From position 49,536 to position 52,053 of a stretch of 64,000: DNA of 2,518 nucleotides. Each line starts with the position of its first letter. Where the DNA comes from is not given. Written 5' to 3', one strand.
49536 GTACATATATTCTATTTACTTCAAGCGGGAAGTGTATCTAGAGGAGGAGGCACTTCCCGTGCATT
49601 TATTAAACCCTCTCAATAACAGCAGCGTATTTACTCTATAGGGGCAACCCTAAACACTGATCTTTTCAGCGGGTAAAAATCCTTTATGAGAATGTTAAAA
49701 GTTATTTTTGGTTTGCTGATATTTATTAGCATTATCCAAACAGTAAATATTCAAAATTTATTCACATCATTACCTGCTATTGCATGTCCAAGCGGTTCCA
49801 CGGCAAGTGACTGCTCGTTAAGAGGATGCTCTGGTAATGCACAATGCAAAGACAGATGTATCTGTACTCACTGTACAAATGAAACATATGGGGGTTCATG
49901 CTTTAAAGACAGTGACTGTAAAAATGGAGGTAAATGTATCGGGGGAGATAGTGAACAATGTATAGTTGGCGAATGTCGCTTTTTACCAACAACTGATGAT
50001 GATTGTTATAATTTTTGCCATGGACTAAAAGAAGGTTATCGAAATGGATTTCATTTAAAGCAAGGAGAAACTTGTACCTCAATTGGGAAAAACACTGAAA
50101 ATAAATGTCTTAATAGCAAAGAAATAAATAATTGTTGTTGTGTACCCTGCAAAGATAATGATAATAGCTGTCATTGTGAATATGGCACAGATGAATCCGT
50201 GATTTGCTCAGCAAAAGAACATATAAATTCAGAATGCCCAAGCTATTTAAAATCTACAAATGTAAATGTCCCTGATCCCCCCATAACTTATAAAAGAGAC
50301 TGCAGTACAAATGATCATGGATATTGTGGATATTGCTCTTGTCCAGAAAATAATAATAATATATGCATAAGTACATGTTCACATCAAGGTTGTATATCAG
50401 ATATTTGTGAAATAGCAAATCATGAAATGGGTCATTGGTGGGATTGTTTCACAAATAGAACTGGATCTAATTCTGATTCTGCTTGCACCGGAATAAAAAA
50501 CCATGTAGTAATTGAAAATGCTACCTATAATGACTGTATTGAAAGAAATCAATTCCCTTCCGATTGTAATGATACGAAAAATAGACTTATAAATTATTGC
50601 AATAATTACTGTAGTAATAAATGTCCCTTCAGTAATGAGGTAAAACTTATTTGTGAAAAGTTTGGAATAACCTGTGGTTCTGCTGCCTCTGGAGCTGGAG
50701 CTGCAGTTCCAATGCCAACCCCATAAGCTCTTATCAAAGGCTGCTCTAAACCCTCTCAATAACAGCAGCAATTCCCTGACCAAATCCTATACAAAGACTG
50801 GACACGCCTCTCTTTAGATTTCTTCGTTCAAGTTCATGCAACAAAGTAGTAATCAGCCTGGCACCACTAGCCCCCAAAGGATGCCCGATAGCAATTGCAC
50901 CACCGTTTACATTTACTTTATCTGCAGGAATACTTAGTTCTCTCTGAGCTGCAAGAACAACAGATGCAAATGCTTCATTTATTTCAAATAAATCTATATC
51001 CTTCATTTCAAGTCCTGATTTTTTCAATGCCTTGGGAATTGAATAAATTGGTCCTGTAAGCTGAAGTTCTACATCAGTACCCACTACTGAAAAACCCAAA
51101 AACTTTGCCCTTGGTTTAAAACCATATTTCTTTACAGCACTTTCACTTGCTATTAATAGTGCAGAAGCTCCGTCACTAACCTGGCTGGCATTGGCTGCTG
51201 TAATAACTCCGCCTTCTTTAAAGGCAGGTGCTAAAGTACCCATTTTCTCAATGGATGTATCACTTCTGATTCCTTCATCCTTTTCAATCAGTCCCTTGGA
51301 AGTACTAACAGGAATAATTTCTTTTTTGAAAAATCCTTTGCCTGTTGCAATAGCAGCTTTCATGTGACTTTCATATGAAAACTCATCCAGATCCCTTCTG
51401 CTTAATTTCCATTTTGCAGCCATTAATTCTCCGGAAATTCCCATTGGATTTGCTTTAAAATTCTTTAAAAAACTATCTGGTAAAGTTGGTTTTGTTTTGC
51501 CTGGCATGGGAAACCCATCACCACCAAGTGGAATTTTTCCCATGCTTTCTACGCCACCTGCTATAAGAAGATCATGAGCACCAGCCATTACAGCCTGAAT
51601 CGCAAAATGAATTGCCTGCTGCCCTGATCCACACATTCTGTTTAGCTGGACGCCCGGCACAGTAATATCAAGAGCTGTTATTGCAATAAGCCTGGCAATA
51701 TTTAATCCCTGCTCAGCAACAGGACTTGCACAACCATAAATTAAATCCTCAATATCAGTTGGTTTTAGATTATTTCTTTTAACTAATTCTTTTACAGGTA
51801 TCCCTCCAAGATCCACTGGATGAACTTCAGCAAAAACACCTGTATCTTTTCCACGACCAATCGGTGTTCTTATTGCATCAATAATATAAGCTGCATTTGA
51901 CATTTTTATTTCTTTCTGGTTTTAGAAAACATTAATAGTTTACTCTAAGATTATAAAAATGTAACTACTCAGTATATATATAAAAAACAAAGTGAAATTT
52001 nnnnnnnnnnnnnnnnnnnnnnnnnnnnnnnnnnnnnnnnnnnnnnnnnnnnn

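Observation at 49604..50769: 1.1-kb segment bounded by a perfect 23-bp direct repeat that duplicates a thiolase 3' end and carries a hyper-cysteine-rich secreted protein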

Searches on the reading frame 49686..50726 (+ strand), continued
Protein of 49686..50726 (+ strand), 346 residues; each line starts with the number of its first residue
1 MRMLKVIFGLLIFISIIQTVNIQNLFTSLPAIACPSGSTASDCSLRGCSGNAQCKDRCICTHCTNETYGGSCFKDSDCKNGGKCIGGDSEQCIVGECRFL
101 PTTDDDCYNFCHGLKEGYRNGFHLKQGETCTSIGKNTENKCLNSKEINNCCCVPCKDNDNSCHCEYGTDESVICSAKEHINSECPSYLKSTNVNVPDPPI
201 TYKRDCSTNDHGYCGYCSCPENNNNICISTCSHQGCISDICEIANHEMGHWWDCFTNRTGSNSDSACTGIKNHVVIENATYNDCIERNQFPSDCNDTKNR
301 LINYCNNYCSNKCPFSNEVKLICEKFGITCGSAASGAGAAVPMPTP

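Call 94: search_dna_similar(query=window:49686-50723:+, collection=plasmids, mode=protein, max_evalue=0.01, max_rows=10)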
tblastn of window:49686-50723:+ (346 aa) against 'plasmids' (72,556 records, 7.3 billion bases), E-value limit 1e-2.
No match.

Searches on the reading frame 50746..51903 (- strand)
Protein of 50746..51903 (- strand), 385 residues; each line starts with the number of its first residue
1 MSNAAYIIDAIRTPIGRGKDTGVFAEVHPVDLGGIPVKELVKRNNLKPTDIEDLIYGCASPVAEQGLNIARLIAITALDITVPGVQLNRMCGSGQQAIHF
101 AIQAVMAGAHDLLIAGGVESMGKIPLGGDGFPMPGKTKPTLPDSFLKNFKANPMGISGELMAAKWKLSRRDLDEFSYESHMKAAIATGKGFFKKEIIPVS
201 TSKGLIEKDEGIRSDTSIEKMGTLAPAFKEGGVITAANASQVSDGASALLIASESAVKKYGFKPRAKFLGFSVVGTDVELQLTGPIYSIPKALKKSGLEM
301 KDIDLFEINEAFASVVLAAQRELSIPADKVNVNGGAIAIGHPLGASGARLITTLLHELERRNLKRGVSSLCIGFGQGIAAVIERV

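Call 8: search_protein_families(library=pfam, proteins=[window:50749-51903:-], max_evalue=0.1)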
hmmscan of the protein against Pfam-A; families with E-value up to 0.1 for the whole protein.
window:50749-51903:- (385 aa): 5 families
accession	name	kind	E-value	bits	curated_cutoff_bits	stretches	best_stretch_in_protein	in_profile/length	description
PF00108.29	Thiolase_N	-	6.8e-63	212.9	26.4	1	6-255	2-260/260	Thiolase, N-terminal domain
PF02803.24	Thiolase_C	-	3.9e-47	159.4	27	1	263-384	2-123/123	Thiolase, C-terminal domain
PF08541.16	ACP_syn_III_C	-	3.9e-06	27.4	26.6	1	293-379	1-82/90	3-Oxoacyl-[acyl-carrier-protein (ACP)] synthase III C terminal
PF22691.2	Thiolase_C_1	-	1.3e-05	25.3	28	1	286-323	21-58/144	Thiolase C-terminal domain-like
PF00109.32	ketoacyl-synt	-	4e-05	23.8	20.8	1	72-122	156-205/252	Beta-ketoacyl synthase, N-terminal domain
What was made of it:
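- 50746..51903 (-): thl1, thiolase; conserved right flank and target of the insertion. Pfam Thiolase_N/C, E 7e-63 / 4e-47 (call 8).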

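Call 10: find_related_loci(query=window:50749-51903:-, collection=genome_contigs, flank=6000)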
Query window:50749-51903:- (385 aa) in genome_contigs; peptide patterns used: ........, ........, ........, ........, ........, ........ (x = any residue, [..] = any of these).
339 stretches matched a pattern; 245 encode a relative of the query (tblastn E <= 1e-3); the best 80 are kept; 80 distinct loci.
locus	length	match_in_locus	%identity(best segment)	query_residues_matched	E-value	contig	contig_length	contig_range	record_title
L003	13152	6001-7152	80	2-385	0e+0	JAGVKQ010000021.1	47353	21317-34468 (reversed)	MAG: Candidatus Caenarcanales bacterium isolate SW_12 c_000000059109, whole genome shotgun sequence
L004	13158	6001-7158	82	1-385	0e+0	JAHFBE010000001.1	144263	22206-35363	MAG: Candidatus Melainabacteria bacterium isolate nzgw191 NODE_77_length_144264_cov_3.685306, whole genome shotgun seque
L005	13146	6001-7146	78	5-385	0e+0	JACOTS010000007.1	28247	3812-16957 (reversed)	MAG: Candidatus Melainabacteria bacterium isolate NC_groundwater_50_Pr7_S2p5_34_9 FFV18_S2p5_scaffold_129722, whole geno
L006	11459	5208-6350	82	5-385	0e+0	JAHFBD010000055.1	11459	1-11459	MAG: Candidatus Melainabacteria bacterium isolate nzgw190 NODE_4002_length_11460_cov_2.883235, whole genome shotgun sequ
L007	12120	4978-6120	49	5-385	1e-117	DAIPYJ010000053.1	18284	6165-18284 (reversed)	MAG TPA_asm: Candidatus Dormiibacterota bacterium isolate CTOTU3119 NODE_432_length_18284_cov_4.829722, whole genome sho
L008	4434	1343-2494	50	1-385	2e-118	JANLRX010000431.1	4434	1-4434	MAG: Chloroflexota bacterium isolate OTE_25_metabat_74 OTE_25_k141_1397501, whole genome shotgun sequence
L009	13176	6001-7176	47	1-385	3e-108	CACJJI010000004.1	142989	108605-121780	MAG: uncultured SAR86 cluster bacterium isolate AG-447-I15 genome assembly, contig: AG-447-I15_NODE_4, whole genome shot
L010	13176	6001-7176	47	1-385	7e-108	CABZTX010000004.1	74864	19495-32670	MAG: uncultured SAR86 cluster bacterium isolate AG-337-P19 genome assembly, contig: AG-337-P19_NODE_4, whole genome shot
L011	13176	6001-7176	47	1-385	1e-107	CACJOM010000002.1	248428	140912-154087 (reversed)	MAG: uncultured SAR86 cluster bacterium isolate AG-447-M16 genome assembly, contig: AG-447-M16_NODE_2, whole genome shot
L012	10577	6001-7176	47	1-385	2e-107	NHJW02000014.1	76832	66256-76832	MAG: Gammaproteobacteria bacterium TMED225 17849, whole genome shotgun sequence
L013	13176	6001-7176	47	1-385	3e-107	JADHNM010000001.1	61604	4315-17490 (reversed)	MAG: SAR86 cluster bacterium isolate BS301-5m-G68 BS301-5m-C524, whole genome shotgun sequence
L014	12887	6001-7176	47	1-385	3e-107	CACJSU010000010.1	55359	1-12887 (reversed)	MAG: uncultured SAR86 cluster bacterium isolate AG-447-P08 genome assembly, contig: AG-447-P08_NODE_10, whole genome sho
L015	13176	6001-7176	47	1-385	2e-107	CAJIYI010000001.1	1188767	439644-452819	MAG: uncultured SAR86 cluster bacterium isolate FRAM18_bin297 genome assembly, contig: FRAM18_bin297-1, whole genome sho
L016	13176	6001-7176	46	1-385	3e-107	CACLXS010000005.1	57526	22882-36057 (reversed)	uncultured SAR86 cluster bacterium isolate AG-917-O19 genome assembly, contig: AG-917-O19_NODE_5, whole genome shotgun s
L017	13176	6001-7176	47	1-385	2e-107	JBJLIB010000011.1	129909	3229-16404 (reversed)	MAG: Gammaproteobacteria bacterium isolate LRMED-353 SAR86-LRMED-353-C415, whole genome shotgun sequence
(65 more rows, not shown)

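Call 19: find_encoding_contigs(protein=window:50746-51903:-, flank=8000, max_places=10)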
Protein window:50746-51903:- (385 aa): no gene with exactly this product is on record in the collection.

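Call 23: find_related_loci(query=window:50749-51903:-, collection=metagenome_contigs, flank=5000)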
Query window:50749-51903:- (385 aa) in metagenome_contigs; peptide patterns used: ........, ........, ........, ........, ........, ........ (x = any residue, [..] = any of these).
567 stretches matched a pattern; 346 encode a relative of the query (tblastn E <= 1e-3); the best 80 are kept; 80 distinct loci.
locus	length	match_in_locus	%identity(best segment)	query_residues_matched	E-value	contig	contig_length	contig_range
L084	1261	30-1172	81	5-385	0e+0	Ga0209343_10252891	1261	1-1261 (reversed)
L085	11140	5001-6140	81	6-385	0e+0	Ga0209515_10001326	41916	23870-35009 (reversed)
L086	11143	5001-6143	83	5-385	0e+0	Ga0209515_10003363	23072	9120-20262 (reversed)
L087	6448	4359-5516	81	1-385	0e+0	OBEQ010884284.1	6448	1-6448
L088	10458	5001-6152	80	2-385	0e+0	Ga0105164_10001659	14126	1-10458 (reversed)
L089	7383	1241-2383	80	5-385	0e+0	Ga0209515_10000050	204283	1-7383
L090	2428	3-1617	79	5-385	0e+0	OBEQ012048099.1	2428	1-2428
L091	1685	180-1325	78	5-385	0e+0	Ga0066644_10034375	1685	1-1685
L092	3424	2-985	94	58-385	0e+0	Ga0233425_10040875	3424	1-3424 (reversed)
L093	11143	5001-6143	80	5-385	0e+0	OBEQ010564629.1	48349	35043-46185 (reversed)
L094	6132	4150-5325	47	1-385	1e-108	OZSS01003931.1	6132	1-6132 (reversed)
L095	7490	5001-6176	47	1-385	1e-108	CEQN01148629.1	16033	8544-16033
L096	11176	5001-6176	47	1-385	1e-108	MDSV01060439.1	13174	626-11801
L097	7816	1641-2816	47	1-385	3e-108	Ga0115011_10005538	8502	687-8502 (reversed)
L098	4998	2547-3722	47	1-385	1e-108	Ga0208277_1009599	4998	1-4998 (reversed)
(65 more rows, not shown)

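Call 68: search_protein_families(library=ncbifam, proteins=[L092:993-1736:-, L003:7156-8856:+, L006:6487-9666:+, L086:6215-7945:+, L086:8098-10005:+], max_evalue=0.01)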
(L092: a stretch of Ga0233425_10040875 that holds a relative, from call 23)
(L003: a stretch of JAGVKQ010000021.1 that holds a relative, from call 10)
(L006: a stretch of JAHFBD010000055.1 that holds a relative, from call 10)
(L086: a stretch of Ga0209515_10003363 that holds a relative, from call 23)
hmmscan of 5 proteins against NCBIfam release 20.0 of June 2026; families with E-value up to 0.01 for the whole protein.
L092:993-1736:- (248 aa): 0 families

L003:7156-8856:+ (567 aa): 0 families

L006:6487-9666:+ (1060 aa): 0 families

L086:6215-7945:+ (577 aa): 0 families

L086:8098-10005:+ (636 aa): 0 families

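Call 75: search_protein_families(library=pfam, proteins=[L092:993-1736:-, L003:7156-8856:+, L006:6487-9666:+, L086:6215-7945:+, L086:8098-10005:+], max_evalue=0.001)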
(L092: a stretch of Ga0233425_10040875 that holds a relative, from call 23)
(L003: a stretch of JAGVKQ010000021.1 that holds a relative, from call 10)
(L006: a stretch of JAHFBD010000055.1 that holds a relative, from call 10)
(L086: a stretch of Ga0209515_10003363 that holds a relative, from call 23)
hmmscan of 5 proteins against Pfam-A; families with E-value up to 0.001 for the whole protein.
L092:993-1736:- (248 aa): 1 family
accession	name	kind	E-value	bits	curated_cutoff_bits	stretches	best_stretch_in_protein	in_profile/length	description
PF07268.16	EppA_BapA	-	0.00048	20.5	29.1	0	196-241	50-95/138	Exported protein precursor (EppA/BapA)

L003:7156-8856:+ (567 aa): 0 families

L006:6487-9666:+ (1060 aa): 0 families

L086:6215-7945:+ (577 aa): 0 families

L086:8098-10005:+ (636 aa): 0 families

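Call 83: find_homologous_proteins(query=L092:993-1736:-, max_evalue=0.001)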
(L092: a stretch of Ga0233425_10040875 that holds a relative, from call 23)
Query L092:993-1736:- (248 aa): 1 proteins with E <= 0.001 among 663 candidates.
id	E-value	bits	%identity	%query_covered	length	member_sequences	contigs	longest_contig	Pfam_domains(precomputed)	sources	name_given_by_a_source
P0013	3.1e-160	549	100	100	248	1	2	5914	-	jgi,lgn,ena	jgi:hypothetical protein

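Call 84: find_encoding_contigs(protein=P0013, flank=6000, max_places=5)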
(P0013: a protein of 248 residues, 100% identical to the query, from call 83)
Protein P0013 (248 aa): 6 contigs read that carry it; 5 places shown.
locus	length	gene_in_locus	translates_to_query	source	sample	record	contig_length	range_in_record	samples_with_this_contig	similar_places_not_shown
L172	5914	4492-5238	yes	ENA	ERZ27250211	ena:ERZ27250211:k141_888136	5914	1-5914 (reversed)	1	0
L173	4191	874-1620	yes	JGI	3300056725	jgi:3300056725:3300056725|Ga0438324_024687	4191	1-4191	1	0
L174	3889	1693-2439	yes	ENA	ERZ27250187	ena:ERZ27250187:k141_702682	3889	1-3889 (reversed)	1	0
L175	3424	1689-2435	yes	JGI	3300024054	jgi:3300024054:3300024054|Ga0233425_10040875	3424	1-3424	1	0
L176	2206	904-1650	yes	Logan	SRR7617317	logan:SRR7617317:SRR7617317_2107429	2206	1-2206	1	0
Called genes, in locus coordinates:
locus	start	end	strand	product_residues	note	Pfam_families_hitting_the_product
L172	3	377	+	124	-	?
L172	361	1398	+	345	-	PF00294:PfkB, PF08543:Phos_pyr_kin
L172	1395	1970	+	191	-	PF00117:GATase, PF07722:Peptidase_C26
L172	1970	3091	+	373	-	PF03702:AnmK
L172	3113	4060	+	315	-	PF00056:Ldh_1_N, PF02866:Ldh_1_C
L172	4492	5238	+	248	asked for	-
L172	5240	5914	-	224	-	?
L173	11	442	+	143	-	PF02866:Ldh_1_C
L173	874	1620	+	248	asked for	-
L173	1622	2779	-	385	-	PF00108:Thiolase_N, PF02803:Thiolase_C, PF22691:Thiolase_C_1 (faint), PF08541:ACP_syn_III_C (weak)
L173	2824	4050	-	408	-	PF00108:Thiolase_N, PF02803:Thiolase_C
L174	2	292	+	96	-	?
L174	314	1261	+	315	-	PF00056:Ldh_1_N, PF02866:Ldh_1_C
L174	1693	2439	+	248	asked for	-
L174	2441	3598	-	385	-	PF00108:Thiolase_N, PF02803:Thiolase_C, PF22691:Thiolase_C_1 (faint), PF08541:ACP_syn_III_C (weak)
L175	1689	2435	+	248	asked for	-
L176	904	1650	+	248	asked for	-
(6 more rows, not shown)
